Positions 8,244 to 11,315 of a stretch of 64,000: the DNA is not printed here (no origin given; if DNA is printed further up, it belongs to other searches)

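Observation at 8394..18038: Tandem triplet of secreted proteins fusing an HEXXH metallopeptidase domain to a clostripain-like (C11) cysteine peptidase domain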

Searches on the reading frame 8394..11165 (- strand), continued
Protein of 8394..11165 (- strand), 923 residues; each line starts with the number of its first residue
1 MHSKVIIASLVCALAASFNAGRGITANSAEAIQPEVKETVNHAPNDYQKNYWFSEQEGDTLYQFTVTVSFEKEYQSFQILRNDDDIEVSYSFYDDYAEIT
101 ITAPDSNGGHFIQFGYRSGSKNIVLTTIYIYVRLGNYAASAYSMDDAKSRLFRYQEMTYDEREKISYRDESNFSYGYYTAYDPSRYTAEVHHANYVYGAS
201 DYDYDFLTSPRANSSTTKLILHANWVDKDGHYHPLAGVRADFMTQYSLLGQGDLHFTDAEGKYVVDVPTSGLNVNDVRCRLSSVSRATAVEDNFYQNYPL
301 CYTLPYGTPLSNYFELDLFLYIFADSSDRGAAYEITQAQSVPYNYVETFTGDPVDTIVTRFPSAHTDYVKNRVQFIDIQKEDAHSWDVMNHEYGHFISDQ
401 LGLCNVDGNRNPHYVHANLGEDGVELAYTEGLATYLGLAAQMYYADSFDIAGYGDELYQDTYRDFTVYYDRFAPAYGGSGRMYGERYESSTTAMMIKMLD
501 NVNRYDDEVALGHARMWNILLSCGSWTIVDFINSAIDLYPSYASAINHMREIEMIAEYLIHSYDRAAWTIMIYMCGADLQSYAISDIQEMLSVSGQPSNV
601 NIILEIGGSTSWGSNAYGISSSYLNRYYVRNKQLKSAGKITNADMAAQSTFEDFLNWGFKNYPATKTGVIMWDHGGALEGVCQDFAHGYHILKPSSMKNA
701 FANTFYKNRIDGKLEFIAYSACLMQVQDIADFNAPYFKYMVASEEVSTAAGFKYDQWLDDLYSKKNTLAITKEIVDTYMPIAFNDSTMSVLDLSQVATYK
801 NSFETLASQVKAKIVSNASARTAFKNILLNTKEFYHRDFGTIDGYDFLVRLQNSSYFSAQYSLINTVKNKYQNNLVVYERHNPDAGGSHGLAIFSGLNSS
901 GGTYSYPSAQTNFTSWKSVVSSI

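Call 50: find_encoding_contigs(protein=P0015, flank=10000, max_places=2)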
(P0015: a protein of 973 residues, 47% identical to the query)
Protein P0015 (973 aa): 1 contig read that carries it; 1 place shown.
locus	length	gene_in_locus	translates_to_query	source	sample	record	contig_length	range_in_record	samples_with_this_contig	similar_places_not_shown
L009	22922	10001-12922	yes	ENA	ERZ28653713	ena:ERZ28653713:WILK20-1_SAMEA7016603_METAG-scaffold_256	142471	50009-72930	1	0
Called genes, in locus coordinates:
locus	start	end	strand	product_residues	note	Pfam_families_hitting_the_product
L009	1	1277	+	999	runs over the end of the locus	PF01915:Glyco_hydro_3_C, PF14310:Fn3-like, PF00933:Glyco_hydro_3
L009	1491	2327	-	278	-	PF01790:LGT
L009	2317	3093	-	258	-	PF02517:Rce1-like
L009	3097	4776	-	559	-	PF02690:Na_Pi_cotrans, PF01895:PhoU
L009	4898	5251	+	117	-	-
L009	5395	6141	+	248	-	PF00300:His_Phos_1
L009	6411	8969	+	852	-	-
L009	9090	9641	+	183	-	PF00857:Isochorismatase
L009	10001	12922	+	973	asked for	PF03415:Peptidase_C11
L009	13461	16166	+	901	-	-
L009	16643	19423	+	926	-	PF03415:Peptidase_C11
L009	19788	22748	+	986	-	PF03415:Peptidase_C11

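Call 53: search_protein_families(library=pfam, proteins=[L009:13461-16166:+, L009:6411-8969:+, L003:1212-3524:+, L002:13544-15991:+, L005:10001-13711:+], max_evalue=0.01)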
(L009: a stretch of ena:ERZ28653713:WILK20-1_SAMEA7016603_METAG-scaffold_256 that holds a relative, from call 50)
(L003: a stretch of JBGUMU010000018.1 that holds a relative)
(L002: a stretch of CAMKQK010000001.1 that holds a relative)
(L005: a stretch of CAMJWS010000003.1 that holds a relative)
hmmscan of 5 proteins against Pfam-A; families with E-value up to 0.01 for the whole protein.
L009:13461-16166:+ (901 aa): 0 families

L009:6411-8969:+ (852 aa): 0 families

L003:1212-3524:+ (770 aa): 1 family
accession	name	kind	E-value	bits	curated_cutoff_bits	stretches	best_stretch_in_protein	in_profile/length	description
PF11148.14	DUF2922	-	0.0058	17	25.5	0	596-630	5-37/69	Protein of unknown function (DUF2922)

L002:13544-15991:+ (815 aa): 1 family
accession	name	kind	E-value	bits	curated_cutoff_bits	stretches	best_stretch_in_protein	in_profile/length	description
PF03415.19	Peptidase_C11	-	4.5e-33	115.7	25.8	1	466-724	1-245/359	Clostripain family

L005:10001-13711:+ (1236 aa): 1 family
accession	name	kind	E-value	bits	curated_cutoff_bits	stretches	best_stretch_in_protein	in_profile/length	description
PF03415.19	Peptidase_C11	-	7e-15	55.9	25.8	1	600-846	15-261/359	Clostripain family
